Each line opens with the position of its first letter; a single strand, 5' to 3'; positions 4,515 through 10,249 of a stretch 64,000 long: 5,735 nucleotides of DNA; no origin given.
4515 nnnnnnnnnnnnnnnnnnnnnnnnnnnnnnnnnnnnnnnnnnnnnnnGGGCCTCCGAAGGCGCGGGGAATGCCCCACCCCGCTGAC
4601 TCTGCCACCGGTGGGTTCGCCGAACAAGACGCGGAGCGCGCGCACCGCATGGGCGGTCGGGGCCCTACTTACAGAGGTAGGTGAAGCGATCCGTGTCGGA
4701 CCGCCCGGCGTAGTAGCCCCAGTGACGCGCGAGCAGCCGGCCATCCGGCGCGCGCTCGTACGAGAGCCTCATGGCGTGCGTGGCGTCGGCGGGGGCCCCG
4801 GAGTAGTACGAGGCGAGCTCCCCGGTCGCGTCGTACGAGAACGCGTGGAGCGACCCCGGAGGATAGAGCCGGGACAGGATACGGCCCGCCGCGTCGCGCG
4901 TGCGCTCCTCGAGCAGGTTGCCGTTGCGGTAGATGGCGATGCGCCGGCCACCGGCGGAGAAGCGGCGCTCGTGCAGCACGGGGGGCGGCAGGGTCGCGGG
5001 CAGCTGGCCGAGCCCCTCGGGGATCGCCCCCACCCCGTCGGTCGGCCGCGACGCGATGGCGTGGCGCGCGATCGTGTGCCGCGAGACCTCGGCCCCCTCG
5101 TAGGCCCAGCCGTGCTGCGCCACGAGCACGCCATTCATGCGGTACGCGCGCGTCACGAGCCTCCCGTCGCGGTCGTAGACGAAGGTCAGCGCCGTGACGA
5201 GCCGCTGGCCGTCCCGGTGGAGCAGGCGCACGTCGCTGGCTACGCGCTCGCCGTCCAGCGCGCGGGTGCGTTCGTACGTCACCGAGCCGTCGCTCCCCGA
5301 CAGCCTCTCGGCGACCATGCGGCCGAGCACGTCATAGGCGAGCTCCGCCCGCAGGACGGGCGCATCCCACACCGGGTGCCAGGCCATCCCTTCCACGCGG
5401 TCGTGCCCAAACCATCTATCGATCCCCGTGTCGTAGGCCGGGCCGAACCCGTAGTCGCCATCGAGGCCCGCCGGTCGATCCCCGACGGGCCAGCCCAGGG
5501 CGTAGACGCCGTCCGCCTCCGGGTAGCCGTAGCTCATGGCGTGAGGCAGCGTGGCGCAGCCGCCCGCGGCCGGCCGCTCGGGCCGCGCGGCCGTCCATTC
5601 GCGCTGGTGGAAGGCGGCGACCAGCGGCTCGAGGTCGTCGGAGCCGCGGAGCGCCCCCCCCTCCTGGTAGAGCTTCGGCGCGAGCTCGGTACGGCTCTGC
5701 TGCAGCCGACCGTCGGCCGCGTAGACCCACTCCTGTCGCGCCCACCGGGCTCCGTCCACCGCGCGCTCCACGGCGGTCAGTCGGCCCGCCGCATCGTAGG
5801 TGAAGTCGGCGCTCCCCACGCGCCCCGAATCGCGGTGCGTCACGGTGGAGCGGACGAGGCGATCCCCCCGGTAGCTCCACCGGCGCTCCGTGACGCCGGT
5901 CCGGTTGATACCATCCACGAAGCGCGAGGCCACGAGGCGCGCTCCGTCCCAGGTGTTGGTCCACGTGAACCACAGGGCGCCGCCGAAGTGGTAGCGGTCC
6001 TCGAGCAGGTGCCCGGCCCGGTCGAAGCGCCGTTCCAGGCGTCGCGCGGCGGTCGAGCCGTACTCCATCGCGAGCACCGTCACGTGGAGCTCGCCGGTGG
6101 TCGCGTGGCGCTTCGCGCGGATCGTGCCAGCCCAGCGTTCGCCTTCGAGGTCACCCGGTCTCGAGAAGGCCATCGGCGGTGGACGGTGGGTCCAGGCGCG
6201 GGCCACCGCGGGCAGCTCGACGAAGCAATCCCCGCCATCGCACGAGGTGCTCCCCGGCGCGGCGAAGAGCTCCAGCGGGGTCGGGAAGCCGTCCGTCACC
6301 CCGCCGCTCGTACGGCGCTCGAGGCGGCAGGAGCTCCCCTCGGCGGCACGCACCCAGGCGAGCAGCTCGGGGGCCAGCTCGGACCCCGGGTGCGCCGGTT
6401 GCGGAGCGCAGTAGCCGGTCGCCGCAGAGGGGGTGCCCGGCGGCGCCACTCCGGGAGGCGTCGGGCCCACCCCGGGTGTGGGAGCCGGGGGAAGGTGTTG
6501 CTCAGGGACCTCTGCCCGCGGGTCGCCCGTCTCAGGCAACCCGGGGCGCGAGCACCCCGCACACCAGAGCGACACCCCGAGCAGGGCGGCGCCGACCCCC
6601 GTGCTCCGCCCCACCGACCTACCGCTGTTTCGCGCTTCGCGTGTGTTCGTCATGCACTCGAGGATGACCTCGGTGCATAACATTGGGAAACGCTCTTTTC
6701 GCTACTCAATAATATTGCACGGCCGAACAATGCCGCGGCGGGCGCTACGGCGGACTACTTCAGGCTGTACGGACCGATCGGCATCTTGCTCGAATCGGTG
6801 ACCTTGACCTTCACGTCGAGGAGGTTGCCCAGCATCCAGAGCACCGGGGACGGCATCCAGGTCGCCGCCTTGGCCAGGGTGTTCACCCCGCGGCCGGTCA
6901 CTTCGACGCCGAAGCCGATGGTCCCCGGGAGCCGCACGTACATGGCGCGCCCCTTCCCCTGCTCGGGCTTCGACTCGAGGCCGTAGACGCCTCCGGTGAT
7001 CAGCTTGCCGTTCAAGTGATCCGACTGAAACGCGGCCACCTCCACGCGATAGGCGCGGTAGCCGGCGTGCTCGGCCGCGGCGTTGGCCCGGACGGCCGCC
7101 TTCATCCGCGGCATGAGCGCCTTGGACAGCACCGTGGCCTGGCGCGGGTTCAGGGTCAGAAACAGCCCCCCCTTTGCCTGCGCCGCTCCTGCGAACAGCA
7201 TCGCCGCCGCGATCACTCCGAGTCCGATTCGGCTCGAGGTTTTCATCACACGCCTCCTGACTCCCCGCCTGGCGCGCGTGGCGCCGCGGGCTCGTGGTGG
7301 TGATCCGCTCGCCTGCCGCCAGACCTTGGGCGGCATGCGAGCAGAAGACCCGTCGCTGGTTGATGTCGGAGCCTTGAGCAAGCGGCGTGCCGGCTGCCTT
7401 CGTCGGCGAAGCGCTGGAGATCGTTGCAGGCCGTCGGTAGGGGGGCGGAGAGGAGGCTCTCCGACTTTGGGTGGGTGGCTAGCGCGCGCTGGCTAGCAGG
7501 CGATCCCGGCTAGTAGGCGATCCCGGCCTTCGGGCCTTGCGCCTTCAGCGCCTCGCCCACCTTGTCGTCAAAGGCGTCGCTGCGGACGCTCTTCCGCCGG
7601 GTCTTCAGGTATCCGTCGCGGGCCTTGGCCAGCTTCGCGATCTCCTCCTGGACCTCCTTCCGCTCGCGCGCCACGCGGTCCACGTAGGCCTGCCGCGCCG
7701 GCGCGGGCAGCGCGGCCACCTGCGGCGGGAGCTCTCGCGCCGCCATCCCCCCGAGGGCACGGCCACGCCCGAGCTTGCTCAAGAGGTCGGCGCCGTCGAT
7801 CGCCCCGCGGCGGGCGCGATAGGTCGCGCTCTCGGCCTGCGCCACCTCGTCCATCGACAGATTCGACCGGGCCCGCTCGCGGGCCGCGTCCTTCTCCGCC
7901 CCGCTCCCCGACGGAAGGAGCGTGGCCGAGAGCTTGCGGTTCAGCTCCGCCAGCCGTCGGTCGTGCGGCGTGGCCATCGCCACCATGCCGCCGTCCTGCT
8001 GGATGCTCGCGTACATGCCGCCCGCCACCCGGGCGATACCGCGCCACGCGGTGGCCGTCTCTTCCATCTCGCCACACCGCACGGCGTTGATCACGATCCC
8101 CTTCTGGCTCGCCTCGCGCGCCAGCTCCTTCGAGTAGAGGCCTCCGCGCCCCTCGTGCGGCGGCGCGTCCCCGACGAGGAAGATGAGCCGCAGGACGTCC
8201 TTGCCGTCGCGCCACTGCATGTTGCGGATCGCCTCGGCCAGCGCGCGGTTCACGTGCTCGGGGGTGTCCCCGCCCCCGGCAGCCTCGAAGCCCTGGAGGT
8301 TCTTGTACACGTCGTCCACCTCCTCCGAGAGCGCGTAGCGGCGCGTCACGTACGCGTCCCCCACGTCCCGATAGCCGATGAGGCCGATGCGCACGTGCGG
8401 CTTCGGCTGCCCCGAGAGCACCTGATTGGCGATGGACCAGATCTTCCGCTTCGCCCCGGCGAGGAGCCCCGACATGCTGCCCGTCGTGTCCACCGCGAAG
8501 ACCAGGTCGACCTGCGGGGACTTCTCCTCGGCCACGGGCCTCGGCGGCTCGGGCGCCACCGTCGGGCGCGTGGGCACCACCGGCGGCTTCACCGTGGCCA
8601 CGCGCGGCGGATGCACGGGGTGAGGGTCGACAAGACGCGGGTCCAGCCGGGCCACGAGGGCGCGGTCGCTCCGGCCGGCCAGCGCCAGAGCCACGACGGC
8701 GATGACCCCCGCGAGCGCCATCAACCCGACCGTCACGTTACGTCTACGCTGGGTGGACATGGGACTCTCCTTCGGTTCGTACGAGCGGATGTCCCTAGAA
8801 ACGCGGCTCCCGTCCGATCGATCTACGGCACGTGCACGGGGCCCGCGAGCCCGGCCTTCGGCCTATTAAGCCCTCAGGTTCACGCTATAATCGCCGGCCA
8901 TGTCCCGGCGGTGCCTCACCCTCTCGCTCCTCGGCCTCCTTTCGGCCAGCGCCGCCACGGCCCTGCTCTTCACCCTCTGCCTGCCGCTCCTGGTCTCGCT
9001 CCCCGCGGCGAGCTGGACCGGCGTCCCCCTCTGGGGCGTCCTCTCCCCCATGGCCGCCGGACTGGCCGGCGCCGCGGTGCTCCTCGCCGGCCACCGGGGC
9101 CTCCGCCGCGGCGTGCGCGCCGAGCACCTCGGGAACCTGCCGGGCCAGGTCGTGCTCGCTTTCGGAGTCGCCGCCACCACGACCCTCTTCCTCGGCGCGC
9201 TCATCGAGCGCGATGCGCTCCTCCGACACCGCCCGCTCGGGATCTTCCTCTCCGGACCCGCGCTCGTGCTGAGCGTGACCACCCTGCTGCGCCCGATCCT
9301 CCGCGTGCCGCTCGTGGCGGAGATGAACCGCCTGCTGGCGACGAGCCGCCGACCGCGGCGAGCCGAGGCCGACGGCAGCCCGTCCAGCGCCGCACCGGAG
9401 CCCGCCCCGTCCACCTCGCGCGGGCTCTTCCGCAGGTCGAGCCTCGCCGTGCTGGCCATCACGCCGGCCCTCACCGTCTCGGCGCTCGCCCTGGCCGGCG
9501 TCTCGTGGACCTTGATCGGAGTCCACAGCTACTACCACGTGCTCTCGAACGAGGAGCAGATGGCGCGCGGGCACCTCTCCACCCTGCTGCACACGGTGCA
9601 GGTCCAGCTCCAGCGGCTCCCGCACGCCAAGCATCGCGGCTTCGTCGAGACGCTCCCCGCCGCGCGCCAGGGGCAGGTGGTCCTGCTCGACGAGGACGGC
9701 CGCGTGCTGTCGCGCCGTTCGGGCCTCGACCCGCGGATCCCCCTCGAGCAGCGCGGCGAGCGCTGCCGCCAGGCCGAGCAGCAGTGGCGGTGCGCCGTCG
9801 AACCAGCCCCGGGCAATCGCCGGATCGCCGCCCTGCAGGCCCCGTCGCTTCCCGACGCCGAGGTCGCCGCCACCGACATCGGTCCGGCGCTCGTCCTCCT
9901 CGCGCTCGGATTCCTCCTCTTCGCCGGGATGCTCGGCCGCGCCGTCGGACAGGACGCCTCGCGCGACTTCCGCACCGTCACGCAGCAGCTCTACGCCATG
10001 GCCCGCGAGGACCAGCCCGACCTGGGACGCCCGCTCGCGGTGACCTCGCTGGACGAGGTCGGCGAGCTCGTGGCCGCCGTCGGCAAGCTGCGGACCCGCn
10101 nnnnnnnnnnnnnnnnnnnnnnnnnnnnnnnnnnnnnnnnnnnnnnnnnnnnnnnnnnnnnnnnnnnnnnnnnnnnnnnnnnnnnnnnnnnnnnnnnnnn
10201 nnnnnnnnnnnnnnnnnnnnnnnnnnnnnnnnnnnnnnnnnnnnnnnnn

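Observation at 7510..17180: Contiguous vWA / two sensor kinases / MoxR / DUF58 / transglutaminase-like cluster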

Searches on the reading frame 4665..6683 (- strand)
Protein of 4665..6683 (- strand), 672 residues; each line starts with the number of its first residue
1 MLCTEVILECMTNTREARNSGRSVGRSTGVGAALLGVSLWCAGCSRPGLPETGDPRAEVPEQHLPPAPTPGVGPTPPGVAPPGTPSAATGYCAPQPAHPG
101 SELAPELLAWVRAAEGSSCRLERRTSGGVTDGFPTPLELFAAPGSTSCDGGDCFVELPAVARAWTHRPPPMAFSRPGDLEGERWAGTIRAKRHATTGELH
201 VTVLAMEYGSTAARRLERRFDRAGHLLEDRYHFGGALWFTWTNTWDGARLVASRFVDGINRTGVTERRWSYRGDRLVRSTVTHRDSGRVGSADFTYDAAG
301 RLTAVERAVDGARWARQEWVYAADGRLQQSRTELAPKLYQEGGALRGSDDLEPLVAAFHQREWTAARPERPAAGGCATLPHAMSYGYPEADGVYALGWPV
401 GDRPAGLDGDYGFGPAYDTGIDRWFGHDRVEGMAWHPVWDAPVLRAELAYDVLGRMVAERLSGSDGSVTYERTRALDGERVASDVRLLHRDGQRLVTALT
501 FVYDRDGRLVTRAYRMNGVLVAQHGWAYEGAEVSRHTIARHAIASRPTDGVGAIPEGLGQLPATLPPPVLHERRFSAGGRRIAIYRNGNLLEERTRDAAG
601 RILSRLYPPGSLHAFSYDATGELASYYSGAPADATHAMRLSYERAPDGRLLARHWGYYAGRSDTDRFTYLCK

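Call 3: search_protein_families(library=pfam, proteins=[window:4665-6683:-], max_evalue=0.01)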
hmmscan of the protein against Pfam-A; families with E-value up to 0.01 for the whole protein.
window:4665-6683:- (672 aa): 1 family
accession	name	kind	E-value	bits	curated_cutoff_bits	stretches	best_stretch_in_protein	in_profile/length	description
PF05593.20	RHS_repeat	-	0.00013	22.7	22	0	282-307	11-32/38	RHS Repeat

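Call 42: search_protein_families(library=pfam, proteins=[window:4665-6683:-], max_evalue=0.1)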
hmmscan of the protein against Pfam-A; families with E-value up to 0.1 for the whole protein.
window:4665-6683:- (672 aa): 1 family
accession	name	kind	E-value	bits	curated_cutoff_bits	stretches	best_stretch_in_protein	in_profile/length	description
PF05593.20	RHS_repeat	-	0.00013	22.7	22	1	282-307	11-32/38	RHS Repeat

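Call 56: search_protein_families(library=ncbifam, proteins=[window:4665-6683:-], max_evalue=0.001)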
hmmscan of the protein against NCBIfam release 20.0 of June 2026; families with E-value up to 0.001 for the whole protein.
window:4665-6683:- (672 aa): 1 family
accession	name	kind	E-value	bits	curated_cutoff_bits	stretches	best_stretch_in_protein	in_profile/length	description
TIGR01643.1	YD_repeat_2x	repeat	2.3e-06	27.9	15.8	0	597-623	2-28/42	YD repeat-containing protein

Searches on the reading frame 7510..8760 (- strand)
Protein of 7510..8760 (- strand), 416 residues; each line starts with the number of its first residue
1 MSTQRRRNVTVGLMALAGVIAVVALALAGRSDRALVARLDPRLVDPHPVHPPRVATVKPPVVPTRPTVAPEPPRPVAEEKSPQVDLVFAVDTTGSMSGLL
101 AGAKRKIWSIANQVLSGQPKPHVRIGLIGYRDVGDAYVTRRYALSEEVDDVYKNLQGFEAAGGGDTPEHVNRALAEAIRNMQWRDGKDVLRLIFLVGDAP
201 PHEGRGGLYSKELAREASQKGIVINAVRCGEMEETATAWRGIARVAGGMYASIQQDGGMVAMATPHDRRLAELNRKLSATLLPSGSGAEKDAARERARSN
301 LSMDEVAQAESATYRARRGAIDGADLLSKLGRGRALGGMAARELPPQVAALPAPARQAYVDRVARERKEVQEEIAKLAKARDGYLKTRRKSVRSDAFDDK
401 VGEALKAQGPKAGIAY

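Call 3: search_protein_families(library=pfam, proteins=[window:7510-8760:-], max_evalue=0.01)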
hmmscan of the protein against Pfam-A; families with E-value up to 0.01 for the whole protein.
window:7510-8760:- (416 aa): 3 families
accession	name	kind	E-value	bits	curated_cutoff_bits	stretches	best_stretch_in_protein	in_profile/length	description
PF25106.1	VWA_4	-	2.2e-10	40.8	27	1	86-236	2-138/169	von Willebrand factor A domain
PF00092.34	VWA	-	2.9e-07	31.3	23.8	1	85-235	1-145/174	von Willebrand factor type A domain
PF13519.12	VWA_2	-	0.00013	23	27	1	86-199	1-106/107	von Willebrand factor type A domain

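Call 56: search_protein_families(library=ncbifam, proteins=[window:7510-8760:-], max_evalue=0.001)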
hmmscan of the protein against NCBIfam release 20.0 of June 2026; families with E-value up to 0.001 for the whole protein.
window:7510-8760:- (416 aa): 0 families

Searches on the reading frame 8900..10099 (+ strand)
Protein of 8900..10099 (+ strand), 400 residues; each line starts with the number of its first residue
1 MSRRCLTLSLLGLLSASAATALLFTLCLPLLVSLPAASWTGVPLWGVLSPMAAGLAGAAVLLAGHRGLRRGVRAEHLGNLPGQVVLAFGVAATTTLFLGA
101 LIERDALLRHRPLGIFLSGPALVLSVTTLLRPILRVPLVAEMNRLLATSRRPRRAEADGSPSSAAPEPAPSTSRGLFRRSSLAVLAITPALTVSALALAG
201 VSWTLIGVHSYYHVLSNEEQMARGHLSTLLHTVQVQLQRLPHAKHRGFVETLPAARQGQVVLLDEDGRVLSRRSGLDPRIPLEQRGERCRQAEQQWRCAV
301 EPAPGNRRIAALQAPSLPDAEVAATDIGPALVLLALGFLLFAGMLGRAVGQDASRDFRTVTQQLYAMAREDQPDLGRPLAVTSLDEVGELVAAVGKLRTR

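Call 68: search_protein_representatives(protein=window:8900-10099:+)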
Query: 400 residues. Proteins with E-value up to 0.001 (for the whole library): 19; up to 1e-10: 12; up to 1e-30: 6. The best 19 are listed.
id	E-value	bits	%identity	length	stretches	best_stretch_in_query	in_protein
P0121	2.4e-249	842.8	100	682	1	1-400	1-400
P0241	6.9e-54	199.5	38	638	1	4-400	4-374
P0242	1.7e-49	185.1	38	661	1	7-400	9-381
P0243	4.5e-48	180.4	37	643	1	4-400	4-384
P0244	8.7e-48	179.5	40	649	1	3-399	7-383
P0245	6.8e-45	169.9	40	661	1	7-399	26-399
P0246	4.1e-29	118.0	35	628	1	27-400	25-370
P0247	1.2e-24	103.3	31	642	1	11-397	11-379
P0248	4.1e-23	98.3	36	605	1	7-400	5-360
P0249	8.3e-21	90.7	35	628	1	3-398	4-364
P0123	5.8e-18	81.3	34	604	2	178-400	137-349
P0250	2.3e-13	66.2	45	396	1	295-400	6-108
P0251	2.3e-10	56.3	28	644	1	69-398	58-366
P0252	1.2e-06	44.1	22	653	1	15-394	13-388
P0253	1.1e-05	40.9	33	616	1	165-400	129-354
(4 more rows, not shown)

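Call 95: find_encoding_contigs(protein=P0252, flank=10000, max_places=2)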
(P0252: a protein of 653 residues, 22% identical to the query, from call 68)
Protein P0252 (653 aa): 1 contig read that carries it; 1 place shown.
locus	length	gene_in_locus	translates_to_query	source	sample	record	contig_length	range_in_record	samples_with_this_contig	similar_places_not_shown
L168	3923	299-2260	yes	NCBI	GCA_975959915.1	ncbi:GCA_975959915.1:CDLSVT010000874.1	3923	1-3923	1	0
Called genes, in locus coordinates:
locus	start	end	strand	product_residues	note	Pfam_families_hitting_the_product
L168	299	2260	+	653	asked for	PF00512:HisKA, PF02518:HATPase_c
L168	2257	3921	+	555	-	?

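Call 96: find_encoding_contigs(protein=P0251, flank=10000, max_places=2)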
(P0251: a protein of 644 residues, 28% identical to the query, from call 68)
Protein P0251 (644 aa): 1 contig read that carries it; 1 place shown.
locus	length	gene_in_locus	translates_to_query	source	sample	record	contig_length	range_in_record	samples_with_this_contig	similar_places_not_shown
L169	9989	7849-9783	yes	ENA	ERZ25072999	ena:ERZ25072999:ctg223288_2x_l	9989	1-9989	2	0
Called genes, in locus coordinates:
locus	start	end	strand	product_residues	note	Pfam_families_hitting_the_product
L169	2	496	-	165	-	?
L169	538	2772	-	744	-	-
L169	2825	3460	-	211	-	PF00406:ADK, PF13207:AAA_17, PF13671:AAA_33 (faint)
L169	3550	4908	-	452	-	PF03349:Toluene_X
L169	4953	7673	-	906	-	PF13517:FG-GAP_3 (faint), PF01839:FG-GAP (faint)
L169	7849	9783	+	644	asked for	PF02518:HATPase_c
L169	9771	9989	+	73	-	?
